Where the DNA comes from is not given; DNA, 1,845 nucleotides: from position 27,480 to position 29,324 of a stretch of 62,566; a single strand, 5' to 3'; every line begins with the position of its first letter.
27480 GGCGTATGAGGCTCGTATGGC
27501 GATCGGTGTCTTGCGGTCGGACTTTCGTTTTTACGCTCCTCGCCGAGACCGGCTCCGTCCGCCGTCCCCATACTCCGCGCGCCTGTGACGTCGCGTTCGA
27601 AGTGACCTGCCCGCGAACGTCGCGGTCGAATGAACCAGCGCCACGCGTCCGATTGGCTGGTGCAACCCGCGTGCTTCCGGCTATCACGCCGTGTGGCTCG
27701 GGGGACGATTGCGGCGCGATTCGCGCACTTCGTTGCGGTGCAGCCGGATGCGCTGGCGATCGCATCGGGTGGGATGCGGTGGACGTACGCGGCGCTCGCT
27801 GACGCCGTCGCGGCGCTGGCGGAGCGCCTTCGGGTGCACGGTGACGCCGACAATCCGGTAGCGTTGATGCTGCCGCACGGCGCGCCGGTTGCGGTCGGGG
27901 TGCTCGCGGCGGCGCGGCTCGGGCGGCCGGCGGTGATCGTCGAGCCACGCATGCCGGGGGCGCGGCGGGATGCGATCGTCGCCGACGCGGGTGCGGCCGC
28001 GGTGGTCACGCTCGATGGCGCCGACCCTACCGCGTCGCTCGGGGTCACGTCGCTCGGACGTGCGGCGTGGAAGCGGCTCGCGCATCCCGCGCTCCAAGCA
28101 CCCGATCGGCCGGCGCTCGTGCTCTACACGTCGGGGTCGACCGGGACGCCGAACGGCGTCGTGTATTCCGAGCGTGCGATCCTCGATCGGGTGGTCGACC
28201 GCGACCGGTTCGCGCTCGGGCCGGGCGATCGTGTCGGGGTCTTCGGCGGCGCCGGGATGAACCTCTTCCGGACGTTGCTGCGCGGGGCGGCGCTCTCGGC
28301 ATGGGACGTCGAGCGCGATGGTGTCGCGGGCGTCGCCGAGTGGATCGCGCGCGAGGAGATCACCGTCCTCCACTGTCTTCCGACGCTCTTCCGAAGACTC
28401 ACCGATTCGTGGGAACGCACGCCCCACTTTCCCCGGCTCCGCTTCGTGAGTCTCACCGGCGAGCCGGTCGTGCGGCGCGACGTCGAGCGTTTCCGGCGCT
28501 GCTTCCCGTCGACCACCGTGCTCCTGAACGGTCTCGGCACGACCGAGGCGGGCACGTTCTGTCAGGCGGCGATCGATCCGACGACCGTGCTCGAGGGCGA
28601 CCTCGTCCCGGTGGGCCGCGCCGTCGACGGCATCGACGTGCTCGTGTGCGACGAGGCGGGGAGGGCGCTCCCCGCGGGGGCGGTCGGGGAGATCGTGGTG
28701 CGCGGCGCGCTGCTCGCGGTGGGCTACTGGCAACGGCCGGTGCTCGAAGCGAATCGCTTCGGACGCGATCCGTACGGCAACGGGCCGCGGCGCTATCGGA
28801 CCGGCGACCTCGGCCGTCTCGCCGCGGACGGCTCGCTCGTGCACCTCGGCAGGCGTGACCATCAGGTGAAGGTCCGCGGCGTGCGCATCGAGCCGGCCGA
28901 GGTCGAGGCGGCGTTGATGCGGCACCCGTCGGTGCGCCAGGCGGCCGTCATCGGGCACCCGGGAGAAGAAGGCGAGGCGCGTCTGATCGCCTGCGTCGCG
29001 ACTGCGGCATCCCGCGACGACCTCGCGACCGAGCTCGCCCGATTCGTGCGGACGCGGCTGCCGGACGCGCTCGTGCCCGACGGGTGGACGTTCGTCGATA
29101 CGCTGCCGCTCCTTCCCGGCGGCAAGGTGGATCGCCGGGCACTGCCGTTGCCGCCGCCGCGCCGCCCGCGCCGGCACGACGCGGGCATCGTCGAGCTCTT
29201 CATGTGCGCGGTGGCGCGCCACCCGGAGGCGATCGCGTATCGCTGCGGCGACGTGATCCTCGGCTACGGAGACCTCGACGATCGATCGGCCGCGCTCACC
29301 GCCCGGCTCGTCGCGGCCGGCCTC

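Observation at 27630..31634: A-A-T-TE synthetase: two adenylation domains, one carrier, no condensation domain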

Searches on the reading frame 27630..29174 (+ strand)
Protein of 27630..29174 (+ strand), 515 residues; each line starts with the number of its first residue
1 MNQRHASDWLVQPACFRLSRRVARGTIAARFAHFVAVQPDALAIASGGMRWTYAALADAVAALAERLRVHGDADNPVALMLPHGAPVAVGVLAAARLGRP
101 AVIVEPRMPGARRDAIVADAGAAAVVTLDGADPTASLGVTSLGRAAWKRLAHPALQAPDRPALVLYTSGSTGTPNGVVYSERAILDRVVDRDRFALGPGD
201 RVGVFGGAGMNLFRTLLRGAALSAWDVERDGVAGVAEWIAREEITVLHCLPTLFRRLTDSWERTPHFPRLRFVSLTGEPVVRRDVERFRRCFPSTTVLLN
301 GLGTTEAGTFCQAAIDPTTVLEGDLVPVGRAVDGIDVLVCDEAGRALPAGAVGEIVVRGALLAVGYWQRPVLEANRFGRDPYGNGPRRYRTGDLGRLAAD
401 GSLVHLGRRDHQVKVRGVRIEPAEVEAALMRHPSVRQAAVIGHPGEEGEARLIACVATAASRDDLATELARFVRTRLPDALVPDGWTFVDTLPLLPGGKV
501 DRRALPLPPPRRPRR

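Call 12: search_solved_structures(query=window:27630-29174:+, max_evalue=1e-10, show_alignments=2)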
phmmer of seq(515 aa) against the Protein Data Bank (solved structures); distinct sequences matched with E-value up to 1e-10: 185 (the best 60 are shown).
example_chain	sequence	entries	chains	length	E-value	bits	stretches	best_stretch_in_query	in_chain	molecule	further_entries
6mfy_A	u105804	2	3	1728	1.4e-103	350.7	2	29-506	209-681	Linear gramicidin synthase subunit A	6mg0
9be4_A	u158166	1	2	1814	1.6e-103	350.5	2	29-506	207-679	Linear gramicidin synthase subunit A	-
6mfz_A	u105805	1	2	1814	1.6e-103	350.5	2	29-506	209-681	Linear gramicidin synthase subunit A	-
9be3_A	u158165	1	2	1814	1.6e-103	350.5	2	29-506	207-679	Linear gramicidin synthase subunit A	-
9meh_A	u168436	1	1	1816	1.6e-103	350.5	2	29-506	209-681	Linear gramicidin synthase subunit A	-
8xjz_C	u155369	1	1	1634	1.5e-70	241.7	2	42-505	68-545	Peptide synthetase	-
4gr5_A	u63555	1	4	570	7.7e-60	206.3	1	18-505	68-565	Non-ribosomal peptide synthetase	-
4d4g_A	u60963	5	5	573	6.4e-57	196.7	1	30-509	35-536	APNAA1 | APNA A1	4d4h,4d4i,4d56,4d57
5u89_A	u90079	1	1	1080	1.3e-56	195.7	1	39-508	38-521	Amino acid adenylation domain protein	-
6ea3_B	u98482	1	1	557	5.1e-56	193.7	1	24-510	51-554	adenylation domain of Fuscachelin synthetase component H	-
6p1j_A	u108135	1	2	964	1.1e-55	192.6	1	31-505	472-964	Txo2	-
9bfd_B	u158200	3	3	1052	1.9e-54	188.5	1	29-509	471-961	Tyrocidine synthase 2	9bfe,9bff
2vsq_A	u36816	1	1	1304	6.8e-54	186.7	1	31-509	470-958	SURFACTIN SYNTHETASE SUBUNIT 3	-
5es6_A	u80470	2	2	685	7.8e-52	179.9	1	29-506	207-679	Linear gramicidin synthase subunit A | Linear gramicidin synthetase subunit A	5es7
6ulz_A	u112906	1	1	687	7.9e-52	179.9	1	29-506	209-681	Linear gramicidin synthase subunit A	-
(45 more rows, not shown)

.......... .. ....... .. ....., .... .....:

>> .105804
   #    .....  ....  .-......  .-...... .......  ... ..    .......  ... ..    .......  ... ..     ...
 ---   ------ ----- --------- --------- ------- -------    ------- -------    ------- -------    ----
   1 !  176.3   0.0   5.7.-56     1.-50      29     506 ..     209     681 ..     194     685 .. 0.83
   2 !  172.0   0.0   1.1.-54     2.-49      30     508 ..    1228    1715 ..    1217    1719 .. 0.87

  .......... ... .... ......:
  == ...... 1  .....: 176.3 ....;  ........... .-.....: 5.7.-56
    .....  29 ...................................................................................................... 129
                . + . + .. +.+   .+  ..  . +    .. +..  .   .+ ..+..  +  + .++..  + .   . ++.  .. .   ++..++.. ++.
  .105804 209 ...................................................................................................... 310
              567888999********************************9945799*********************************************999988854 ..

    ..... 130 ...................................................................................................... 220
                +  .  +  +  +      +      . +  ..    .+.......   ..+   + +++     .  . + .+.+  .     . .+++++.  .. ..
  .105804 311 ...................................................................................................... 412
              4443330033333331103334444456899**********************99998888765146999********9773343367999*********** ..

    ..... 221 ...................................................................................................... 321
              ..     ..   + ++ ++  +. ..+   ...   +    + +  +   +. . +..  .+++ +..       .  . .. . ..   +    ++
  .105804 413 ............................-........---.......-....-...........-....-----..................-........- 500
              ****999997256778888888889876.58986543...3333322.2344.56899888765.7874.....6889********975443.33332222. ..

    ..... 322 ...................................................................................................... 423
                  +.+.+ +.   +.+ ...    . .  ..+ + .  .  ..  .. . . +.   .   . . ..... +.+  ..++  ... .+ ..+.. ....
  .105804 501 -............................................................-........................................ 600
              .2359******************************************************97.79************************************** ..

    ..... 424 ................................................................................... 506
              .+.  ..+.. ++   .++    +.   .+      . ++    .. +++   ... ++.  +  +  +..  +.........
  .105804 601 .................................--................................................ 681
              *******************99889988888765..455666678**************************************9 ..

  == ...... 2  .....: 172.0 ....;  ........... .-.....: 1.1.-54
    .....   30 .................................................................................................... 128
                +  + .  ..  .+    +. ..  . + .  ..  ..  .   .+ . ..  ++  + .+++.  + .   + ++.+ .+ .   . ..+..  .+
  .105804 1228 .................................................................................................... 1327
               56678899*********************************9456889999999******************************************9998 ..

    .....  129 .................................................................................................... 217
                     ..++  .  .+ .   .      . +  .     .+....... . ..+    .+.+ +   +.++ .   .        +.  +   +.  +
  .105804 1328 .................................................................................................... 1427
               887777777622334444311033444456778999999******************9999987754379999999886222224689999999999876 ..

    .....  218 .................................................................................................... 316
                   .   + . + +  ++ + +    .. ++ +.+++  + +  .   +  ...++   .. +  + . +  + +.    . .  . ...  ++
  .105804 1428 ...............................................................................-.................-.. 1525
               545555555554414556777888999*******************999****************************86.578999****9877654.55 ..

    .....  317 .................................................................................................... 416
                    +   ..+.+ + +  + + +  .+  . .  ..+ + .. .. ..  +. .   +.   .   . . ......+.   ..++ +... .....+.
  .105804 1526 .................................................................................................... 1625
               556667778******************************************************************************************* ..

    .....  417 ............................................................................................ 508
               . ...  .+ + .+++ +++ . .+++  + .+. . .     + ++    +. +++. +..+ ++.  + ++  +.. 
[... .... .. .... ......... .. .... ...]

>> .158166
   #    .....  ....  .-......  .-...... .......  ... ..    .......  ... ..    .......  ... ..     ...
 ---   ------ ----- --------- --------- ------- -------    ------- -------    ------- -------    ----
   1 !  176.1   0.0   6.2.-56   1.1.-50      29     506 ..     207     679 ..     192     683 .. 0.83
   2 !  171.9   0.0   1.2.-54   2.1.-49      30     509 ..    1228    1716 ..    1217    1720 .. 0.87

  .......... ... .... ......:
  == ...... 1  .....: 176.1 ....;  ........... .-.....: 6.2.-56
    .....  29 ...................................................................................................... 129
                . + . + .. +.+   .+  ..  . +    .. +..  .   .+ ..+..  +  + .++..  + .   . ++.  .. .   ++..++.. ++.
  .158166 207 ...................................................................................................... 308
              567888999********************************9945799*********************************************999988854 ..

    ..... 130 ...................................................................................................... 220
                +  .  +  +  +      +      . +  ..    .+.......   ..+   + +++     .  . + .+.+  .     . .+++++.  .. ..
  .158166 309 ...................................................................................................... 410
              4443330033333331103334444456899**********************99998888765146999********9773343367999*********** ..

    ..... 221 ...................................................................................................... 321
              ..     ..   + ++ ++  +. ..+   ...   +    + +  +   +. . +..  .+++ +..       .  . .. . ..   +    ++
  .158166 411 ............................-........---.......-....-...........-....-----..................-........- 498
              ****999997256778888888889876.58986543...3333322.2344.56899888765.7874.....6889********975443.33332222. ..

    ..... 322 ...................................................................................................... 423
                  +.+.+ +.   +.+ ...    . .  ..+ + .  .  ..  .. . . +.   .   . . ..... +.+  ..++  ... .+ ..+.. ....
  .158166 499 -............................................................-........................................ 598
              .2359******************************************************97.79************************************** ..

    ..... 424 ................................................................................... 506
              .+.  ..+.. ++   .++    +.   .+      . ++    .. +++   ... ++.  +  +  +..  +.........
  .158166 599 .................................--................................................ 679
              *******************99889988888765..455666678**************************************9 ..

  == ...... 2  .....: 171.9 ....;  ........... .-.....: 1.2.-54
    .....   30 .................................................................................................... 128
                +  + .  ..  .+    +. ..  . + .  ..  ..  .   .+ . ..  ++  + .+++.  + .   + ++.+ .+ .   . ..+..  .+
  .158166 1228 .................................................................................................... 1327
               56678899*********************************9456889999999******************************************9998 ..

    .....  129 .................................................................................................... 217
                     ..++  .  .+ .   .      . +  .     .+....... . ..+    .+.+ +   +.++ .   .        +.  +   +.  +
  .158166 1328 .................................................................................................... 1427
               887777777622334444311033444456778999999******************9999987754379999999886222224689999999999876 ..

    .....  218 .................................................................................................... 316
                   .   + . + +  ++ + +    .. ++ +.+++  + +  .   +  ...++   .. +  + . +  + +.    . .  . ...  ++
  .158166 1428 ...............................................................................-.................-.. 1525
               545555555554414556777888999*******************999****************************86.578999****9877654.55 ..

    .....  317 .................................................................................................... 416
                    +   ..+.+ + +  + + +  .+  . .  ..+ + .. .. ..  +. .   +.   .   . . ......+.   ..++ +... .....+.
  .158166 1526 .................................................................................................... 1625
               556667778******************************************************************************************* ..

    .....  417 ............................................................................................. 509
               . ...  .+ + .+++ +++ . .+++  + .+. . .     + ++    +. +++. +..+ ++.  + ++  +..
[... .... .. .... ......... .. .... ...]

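Call 29: find_homologous_proteins(query=window:27690-29159:+, max_evalue=1e-30)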
Query seq(490 aa) (490 aa): 755 proteins with E <= 1e-30 among 8000 candidates; the best 120 are listed.
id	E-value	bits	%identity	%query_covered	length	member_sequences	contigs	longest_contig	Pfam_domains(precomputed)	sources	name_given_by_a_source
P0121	6.6e-149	515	53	100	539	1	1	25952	PF00501.35,PF13193.13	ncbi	ncbi:MAG: AMP-binding protein, partial [Casimicrobiaceae bacterium]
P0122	2.0e-115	405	48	98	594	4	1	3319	PF00550.32,PF00501.35,PF13193.13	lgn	-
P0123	8.0e-113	396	48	99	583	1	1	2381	PF00550.32,PF00501.35,PF13193.13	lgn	-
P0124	1.2e-109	385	44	98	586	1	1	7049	PF00550.32,PF00501.35,PF13193.13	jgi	-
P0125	3.3e-106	374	42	98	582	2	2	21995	PF00550.32,PF00501.35,PF13193.13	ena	-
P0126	1.6e-102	362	46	89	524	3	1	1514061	PF00550.32,PF00501.35,PF13193.13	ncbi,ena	-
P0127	1.7e-99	352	40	99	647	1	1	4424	PF00550.32,PF00501.35,PF13193.13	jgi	jgi:amino acid adenylation domain-containing protein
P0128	1.9e-98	349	54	71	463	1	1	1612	PF00550.32,PF00501.35,PF13193.13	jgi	jgi:acyl-coenzyme A synthetase/AMP-(fatty) acid ligase/acyl carrier protein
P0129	4.5e-97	344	40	99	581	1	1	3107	PF00550.32,PF00501.35,PF13193.13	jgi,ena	-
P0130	6.3e-93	330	38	99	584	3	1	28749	PF00550.32,PF00501.35,PF13193.13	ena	-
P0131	9.8e-93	330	39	99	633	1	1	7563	PF00550.32,PF00501.35,PF13193.13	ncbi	-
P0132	1.4e-92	329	40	99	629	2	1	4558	PF00550.32,PF00501.35,PF13193.13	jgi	-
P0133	1.3e-90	323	38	99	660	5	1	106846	PF00550.32,PF00501.35,PF13193.13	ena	-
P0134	6.0e-90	320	39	99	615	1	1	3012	PF00550.32,PF00501.35,PF13193.13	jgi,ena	-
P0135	1.1e-89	320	40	99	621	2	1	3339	PF00550.32,PF00501.35,PF13193.13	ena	-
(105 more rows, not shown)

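Call 30: find_encoding_contigs(protein=P0126, flank=10000, max_places=1)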
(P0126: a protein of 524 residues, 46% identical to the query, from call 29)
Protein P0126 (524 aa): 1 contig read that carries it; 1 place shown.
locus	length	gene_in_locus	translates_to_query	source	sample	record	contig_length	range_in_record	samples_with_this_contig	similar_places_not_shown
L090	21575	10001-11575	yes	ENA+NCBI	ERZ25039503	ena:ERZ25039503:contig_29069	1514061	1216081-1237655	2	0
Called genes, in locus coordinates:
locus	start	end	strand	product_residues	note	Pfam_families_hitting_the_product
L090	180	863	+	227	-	PF14319:Zn_Tnp_IS91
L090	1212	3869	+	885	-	PF14522:Cytochrome_C7 (faint), PF22113:Mtrc-MtrF_II-IV_dom, PF14537:Cytochrom_c3_2 (faint), PF22113:Mtrc-MtrF_II-IV_dom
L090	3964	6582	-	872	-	PF07696:7TMR-DISMED2, PF07695:7TMR-DISM_7TM, PF00512:HisKA, PF02518:HATPase_c, PF00072:Response_reg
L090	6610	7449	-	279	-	PF00072:Response_reg, PF00165:HTH_AraC (faint), PF12833:HTH_18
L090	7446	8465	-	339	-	PF04392:ABC_sub_bind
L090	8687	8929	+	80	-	-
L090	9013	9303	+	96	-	-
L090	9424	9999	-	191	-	PF04131:NanE, PF03060:NMO (weak)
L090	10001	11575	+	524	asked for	PF00501:AMP-binding, PF13193:AMP-binding_C, PF00550:PP-binding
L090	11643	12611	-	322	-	PF03401:TctC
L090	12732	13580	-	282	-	PF07992:Pyr_redox_2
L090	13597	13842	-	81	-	-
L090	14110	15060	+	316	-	PF04391:DUF533, PF05099:TerB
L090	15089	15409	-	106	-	PF00893:Multi_Drug_Res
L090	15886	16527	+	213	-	-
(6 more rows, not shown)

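Call 34: search_protein_families(library=ncbifam, proteins=[window:27630-29174:+], max_evalue=1e-10)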
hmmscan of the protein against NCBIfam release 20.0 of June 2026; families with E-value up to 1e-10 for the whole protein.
window:27630-29174:+ (515 aa): 94 families (the best 25 are shown)
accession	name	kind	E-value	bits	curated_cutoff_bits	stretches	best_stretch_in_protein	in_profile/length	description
TIGR01733.1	AA-adenyl-dom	subfamily_domain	2.9e-88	296.4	317.4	1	52-440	1-409/409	amino acid adenylation domain-containing protein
NF038078.1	NRPS_MxcG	equivalog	6.1e-76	255.7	2300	1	30-505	461-956/1442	myxochelin non-ribosomal peptide synthetase MxcG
NF004282.0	PRK05691.1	subfamily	8.1e-66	221.2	4090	1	24-512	2187-2698/4334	non-ribosomal peptide synthase/polyketide synthase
NF041803.1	NRPS_SolG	exception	5.6e-59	199.7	2200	1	31-508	567-1073/1163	solanimycin non-ribosomal peptide synthetase SolG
NF004837.0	PRK06187.1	subfamily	1.7e-55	188.3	476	1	159-505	170-518/531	long-chain-fatty-acid--CoA ligase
NF047350.1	aureusi_NRPS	equivalog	1.1e-53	181.7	2500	1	20-508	1429-1911/2373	aureusimine non-ribosomal peptide synthetase AusA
TIGR03098.1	ligase_PEP_1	hypoth_equivalog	1.3e-53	182.3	592.35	1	155-505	159-514/517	acyl-CoA ligase (AMP-forming), exosortase A system-associated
NF003417.0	PRK04813.1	subfamily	1.2e-45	156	476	1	29-505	7-499/505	D-alanine--poly(phosphoribitol) ligase subunit DltA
TIGR01734.1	D-ala-DACP-lig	equivalog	1.6e-45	155.7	559.85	1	30-505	5-498/504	D-alanine--poly(phosphoribitol) ligase subunit DltA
NF007605.2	PRK10252.1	equivalog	1.6e-43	148.4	2400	1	23-508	452-960/1292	enterobactin non-ribosomal peptide synthetase EntF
NF005858.0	PRK07787.1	subfamily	2.1e-43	148.5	575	1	40-505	16-468/471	acyl-CoA synthetase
NF006572.0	PRK09088.1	equivalog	1e-42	146.5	696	2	273-505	262-483/491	acyl-CoA synthetase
NF004822.0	PRK06178.1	equivalog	9e-40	136.8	782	1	306-505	371-563/571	acyl-CoA synthetase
NF004511.1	PRK05852.1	equivalog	5.3e-39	134.2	650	1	33-505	7-500/505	FadD7 family fatty acid--CoA ligase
NF052580.1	Str24CoAsynCasG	equivalog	1.6e-38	132.3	750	1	232-505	279-546/548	steroid-24-oyl-CoA synthetase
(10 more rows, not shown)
